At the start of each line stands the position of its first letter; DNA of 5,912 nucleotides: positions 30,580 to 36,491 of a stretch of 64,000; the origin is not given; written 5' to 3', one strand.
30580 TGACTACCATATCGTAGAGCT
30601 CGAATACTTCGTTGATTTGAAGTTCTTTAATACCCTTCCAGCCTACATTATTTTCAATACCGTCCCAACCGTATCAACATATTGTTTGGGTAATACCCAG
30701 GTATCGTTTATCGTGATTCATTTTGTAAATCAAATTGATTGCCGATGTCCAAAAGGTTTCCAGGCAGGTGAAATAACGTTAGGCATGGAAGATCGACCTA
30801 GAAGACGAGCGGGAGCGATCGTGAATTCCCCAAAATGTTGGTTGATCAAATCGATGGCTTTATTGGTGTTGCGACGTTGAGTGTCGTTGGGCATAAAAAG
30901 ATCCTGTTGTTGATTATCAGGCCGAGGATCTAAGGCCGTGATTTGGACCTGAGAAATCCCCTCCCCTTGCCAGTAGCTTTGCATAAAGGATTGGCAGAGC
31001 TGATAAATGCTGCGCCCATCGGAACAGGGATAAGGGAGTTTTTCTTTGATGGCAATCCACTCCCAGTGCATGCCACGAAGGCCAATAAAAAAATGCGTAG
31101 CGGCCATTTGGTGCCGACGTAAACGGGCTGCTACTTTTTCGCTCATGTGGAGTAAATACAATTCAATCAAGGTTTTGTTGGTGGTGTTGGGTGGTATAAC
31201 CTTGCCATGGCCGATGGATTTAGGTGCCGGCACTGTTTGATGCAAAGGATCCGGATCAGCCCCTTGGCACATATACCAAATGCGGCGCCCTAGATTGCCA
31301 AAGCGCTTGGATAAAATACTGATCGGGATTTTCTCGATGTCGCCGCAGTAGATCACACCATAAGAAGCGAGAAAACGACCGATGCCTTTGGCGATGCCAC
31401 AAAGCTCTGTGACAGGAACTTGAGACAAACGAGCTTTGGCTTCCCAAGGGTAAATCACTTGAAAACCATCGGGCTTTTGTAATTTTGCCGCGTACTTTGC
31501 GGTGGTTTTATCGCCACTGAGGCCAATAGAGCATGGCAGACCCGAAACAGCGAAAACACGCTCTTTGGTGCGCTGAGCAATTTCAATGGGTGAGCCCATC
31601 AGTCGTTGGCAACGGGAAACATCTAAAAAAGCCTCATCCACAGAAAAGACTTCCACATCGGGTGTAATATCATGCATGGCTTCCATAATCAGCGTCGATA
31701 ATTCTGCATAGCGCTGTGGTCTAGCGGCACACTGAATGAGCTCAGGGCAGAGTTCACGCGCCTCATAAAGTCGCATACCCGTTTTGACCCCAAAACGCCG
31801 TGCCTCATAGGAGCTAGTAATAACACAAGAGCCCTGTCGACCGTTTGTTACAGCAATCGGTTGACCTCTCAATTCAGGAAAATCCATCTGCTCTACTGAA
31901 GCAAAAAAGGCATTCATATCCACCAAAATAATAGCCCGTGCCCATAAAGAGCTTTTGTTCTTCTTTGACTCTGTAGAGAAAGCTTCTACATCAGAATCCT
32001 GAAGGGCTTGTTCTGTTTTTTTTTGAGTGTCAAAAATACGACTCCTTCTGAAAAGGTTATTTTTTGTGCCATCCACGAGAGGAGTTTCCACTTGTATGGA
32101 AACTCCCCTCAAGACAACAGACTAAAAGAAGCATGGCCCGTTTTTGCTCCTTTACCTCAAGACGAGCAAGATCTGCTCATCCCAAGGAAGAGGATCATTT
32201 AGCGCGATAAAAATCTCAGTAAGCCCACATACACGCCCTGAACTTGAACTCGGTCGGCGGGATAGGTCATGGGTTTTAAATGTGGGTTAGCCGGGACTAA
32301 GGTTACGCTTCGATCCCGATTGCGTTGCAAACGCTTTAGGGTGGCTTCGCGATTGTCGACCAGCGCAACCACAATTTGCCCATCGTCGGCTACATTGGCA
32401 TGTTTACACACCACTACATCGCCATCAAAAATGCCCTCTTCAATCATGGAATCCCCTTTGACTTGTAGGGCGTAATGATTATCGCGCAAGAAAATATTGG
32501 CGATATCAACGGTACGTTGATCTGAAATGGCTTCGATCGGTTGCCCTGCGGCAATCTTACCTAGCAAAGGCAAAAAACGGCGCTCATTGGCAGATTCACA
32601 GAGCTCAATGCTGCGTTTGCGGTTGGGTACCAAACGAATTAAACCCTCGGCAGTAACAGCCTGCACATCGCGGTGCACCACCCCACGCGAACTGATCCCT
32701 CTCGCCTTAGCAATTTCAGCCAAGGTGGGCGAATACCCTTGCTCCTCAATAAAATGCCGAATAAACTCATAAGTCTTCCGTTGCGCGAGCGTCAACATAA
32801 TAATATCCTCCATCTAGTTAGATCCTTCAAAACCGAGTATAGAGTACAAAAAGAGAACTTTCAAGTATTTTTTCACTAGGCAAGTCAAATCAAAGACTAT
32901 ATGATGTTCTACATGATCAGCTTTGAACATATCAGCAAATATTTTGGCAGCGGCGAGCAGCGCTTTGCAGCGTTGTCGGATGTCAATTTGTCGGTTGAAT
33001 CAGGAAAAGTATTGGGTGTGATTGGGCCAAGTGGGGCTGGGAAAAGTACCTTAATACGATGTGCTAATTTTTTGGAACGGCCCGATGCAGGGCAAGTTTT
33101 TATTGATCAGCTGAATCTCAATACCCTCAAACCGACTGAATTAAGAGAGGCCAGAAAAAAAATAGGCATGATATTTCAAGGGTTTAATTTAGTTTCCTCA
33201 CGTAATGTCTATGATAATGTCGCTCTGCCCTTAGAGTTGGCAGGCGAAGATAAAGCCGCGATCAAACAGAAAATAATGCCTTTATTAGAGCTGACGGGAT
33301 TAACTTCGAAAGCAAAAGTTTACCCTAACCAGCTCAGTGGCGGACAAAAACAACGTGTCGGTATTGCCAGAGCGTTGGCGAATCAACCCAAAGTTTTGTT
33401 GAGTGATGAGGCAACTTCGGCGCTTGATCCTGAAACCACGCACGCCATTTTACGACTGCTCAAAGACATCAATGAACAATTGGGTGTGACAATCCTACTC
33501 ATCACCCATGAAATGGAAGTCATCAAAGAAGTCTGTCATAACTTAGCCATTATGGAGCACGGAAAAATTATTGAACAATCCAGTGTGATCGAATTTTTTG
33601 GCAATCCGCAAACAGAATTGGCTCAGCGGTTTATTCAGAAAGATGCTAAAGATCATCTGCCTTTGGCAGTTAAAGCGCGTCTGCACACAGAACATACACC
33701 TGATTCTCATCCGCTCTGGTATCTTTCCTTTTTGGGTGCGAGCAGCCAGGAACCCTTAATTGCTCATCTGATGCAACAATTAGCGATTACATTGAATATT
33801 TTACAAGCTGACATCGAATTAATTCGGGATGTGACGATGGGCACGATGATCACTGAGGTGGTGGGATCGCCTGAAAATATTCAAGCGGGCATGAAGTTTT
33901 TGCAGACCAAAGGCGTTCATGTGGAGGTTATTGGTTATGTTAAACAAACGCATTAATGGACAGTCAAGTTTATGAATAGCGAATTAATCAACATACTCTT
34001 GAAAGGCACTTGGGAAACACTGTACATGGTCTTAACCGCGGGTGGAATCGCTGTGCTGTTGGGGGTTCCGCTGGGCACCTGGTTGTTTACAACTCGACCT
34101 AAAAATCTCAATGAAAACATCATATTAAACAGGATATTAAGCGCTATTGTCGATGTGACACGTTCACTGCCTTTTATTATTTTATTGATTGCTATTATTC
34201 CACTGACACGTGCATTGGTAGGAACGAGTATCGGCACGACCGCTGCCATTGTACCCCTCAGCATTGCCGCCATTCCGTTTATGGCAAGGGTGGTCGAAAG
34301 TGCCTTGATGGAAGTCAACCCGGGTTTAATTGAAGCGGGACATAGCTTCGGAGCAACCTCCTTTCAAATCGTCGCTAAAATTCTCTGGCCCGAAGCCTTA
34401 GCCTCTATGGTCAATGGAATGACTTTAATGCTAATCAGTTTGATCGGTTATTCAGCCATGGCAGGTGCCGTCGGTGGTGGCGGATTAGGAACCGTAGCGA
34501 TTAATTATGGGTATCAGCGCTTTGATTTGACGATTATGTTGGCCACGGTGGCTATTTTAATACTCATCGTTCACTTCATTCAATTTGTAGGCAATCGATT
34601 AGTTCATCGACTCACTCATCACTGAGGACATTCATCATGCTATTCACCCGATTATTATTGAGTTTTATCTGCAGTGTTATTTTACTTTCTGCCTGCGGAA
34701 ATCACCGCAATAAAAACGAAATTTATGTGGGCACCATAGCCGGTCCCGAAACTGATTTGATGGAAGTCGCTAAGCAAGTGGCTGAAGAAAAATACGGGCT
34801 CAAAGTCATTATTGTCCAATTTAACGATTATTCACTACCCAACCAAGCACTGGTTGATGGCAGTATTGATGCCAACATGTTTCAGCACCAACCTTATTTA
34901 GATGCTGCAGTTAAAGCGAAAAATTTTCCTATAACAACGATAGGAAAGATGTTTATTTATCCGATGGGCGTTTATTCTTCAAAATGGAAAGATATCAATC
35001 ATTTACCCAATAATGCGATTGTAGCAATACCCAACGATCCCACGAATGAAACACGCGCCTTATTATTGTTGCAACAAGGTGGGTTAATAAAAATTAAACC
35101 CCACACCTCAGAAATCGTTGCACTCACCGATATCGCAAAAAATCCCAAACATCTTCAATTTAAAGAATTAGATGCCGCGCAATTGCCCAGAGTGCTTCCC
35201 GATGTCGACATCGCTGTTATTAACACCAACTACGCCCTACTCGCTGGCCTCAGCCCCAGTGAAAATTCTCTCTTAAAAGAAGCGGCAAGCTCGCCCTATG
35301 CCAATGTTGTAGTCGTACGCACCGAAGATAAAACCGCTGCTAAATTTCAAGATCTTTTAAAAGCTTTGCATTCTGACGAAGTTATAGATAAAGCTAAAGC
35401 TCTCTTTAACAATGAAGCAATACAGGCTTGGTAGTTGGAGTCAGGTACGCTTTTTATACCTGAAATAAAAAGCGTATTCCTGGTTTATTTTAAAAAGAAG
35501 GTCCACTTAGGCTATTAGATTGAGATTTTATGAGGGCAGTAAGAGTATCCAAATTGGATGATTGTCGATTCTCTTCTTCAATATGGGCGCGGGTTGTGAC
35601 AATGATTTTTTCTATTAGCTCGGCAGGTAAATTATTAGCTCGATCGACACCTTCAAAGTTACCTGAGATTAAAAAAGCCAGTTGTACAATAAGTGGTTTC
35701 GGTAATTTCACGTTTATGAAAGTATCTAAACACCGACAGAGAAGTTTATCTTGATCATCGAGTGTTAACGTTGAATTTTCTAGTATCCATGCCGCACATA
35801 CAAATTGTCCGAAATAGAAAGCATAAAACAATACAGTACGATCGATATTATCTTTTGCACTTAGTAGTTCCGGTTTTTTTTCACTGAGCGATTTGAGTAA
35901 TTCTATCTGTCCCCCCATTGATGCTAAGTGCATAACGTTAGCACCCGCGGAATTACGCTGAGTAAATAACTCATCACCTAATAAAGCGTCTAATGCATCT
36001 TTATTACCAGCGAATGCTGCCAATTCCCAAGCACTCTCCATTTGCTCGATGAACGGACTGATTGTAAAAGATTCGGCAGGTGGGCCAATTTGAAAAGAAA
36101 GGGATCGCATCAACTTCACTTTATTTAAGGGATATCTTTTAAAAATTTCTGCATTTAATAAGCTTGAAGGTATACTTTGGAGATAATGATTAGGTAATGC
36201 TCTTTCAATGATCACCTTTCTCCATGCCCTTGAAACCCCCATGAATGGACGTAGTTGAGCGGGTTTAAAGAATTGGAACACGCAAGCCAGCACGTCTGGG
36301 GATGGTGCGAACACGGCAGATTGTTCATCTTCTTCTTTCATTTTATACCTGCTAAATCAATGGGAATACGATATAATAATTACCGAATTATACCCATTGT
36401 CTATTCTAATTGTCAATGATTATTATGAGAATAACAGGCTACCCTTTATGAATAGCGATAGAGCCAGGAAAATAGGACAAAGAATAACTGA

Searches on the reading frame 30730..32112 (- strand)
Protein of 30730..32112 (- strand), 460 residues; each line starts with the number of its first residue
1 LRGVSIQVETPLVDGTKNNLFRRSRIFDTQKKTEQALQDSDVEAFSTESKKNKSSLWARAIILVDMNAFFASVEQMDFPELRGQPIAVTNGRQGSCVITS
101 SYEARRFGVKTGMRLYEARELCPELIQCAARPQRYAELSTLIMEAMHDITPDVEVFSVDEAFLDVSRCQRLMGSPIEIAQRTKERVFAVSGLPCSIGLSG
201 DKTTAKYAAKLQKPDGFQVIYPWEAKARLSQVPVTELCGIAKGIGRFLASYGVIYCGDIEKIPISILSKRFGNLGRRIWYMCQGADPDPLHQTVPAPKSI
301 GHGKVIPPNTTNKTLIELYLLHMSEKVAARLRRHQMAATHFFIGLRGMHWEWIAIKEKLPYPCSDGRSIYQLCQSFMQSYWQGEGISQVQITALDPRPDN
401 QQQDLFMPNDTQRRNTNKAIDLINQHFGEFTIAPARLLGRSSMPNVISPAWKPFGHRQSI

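Call 70: search_protein_families(library=pfam, proteins=[window:30730-32112:-], max_evalue=0.001)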
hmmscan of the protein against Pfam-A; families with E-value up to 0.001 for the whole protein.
window:30730-32112:- (460 aa): 3 families
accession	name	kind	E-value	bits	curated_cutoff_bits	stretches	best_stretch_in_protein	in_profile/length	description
PF00817.25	IMS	-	2.3e-44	151.3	23.2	1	64-209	1-147/148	impB/mucB/samB family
PF11799.13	IMS_C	-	2.5e-13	50.8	20.7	1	297-403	1-106/109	impB/mucB/samB family C-terminal domain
PF21999.2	IMS_HHH_1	-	3.2e-07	31.1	27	1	238-286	4-53/53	DNA polymerase-iota, thumb domain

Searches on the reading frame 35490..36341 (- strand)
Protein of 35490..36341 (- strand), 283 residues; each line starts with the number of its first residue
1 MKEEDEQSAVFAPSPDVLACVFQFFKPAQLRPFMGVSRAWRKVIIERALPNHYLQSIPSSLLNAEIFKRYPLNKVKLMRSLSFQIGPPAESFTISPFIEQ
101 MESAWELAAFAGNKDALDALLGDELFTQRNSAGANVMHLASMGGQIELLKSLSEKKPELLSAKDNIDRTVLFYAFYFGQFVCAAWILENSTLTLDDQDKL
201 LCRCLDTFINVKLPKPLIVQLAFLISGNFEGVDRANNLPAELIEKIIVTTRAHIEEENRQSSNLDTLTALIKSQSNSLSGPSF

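Call 70: search_protein_families(library=pfam, proteins=[window:35490-36341:-], max_evalue=0.001)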
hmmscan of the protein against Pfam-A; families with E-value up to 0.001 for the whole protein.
window:35490-36341:- (283 aa): 2 families
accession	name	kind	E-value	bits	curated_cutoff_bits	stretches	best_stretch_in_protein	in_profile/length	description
PF12796.13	Ank_2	-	1.5e-07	32.3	27.3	1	107-189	3-82/90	Ankyrin repeats (3 copies)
PF13637.12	Ank_4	-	2.3e-07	31.4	22.7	1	137-185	1-48/50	Ankyrin repeats (many copies)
